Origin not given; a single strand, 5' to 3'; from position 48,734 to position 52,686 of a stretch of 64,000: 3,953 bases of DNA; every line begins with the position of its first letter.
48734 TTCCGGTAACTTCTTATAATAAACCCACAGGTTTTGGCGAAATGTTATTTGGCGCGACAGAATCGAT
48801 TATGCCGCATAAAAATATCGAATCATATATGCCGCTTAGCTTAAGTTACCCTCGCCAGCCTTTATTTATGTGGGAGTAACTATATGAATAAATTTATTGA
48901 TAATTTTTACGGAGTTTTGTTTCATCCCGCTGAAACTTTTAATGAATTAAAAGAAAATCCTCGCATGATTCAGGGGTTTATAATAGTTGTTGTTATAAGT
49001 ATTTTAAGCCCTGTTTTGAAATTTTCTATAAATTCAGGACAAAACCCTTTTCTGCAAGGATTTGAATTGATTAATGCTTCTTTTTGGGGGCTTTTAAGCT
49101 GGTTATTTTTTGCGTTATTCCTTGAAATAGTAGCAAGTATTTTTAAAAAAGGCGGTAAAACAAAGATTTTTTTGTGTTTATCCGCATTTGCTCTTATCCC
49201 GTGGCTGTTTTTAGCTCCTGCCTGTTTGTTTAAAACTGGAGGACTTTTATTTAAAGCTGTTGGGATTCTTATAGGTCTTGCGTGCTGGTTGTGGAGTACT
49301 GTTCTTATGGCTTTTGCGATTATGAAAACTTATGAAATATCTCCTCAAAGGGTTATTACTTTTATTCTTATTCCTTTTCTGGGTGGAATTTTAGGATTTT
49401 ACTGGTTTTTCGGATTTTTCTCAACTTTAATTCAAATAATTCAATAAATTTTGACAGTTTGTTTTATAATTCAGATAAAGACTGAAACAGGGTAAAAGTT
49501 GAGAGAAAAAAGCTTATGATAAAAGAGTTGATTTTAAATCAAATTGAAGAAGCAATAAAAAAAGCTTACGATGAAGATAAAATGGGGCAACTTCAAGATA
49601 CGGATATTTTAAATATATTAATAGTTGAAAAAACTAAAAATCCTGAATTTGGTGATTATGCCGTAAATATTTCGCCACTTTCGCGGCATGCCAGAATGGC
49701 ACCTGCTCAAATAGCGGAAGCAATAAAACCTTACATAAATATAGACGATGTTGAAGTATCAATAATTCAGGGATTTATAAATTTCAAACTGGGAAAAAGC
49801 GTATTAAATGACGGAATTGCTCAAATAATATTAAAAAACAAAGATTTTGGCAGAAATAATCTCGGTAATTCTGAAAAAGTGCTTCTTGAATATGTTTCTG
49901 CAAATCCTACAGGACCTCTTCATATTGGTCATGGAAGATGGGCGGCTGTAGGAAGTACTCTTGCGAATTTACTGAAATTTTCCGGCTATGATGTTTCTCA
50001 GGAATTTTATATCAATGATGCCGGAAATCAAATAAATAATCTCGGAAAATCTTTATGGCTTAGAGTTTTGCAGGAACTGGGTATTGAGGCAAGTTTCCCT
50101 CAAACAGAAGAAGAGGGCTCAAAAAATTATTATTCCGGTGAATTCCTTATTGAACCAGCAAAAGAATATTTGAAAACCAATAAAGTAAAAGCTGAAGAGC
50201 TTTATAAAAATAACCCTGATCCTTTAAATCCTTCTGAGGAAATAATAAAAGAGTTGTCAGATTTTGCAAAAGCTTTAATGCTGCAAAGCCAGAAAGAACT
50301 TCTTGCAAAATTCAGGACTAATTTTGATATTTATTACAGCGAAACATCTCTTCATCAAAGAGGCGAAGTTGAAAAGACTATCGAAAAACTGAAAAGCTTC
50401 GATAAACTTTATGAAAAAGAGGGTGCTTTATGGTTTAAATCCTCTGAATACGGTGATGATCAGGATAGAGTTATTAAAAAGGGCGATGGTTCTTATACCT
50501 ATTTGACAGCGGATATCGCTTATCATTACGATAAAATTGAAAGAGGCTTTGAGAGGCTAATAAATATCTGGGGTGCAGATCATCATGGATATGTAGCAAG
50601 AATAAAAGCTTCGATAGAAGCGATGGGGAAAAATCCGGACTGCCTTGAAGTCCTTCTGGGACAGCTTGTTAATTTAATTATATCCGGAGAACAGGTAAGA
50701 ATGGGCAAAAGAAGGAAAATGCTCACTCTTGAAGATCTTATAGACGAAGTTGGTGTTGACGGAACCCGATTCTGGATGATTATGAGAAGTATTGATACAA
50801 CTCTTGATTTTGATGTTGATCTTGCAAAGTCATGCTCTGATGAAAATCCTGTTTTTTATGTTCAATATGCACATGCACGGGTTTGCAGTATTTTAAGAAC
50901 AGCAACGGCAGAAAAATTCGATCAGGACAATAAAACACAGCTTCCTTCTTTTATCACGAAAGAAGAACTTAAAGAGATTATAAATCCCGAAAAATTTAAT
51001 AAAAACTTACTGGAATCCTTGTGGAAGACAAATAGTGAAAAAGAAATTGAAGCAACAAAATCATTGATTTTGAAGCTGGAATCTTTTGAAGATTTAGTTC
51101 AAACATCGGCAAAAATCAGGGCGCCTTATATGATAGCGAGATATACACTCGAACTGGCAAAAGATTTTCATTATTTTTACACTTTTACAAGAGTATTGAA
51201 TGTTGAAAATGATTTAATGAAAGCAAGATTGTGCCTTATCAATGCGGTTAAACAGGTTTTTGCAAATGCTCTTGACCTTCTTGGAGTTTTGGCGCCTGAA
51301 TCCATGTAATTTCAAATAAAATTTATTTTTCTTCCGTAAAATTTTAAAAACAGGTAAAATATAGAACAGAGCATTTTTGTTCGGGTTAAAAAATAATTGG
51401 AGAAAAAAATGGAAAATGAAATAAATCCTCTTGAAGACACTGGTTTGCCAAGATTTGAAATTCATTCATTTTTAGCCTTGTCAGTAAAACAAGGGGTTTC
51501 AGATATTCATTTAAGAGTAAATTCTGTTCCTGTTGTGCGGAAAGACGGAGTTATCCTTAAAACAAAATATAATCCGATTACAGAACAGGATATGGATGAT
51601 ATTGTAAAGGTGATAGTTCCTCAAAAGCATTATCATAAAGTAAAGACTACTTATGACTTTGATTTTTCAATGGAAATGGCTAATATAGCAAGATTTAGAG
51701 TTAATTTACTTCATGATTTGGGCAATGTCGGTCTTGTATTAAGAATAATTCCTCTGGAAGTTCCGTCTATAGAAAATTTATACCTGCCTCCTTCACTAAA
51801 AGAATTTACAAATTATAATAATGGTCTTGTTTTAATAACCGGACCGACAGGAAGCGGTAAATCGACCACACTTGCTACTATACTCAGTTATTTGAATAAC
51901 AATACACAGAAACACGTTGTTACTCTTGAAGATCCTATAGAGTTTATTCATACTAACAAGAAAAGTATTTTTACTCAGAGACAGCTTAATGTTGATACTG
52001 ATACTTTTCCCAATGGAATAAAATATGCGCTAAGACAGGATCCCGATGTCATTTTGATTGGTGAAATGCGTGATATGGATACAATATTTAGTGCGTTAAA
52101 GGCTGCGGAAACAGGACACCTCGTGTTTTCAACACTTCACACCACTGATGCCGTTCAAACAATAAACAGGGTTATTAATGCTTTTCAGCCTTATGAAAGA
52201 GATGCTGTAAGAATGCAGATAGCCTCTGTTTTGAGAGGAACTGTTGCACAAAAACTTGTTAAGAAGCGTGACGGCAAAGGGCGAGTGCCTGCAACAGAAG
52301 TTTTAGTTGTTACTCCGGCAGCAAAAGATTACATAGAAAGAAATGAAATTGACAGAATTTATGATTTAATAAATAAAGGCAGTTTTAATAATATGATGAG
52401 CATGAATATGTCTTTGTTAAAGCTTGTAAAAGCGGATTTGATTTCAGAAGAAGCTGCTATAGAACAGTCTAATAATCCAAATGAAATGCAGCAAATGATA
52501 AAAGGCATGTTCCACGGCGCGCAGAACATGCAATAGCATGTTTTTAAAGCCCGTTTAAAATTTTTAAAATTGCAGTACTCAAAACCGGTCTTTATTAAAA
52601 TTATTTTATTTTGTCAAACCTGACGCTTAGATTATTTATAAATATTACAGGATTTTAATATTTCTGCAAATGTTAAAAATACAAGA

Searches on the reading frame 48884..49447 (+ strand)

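Call 92: search_protein_families(library=pfam, proteins=[window:48884-49447:+], max_evalue=0.00001)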
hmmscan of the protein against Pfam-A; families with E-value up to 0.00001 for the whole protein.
window:48884-49447:+ (187 aa): 1 family
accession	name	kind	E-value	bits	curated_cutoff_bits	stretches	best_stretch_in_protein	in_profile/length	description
PF04893.22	Yip1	-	6.1e-18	65.7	28.6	1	10-174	2-172/173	Yip1 domain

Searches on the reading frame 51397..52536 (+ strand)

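Call 92: search_protein_families(library=pfam, proteins=[window:51397-52536:+], max_evalue=0.00001)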
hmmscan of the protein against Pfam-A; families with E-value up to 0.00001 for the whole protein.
window:51397-52536:+ (379 aa): 1 family
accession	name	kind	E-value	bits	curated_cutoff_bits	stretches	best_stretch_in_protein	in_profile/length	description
PF00437.27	T2SSE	-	2.2e-45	155.4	24.9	1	83-297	76-287/370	Type II/IV secretion system protein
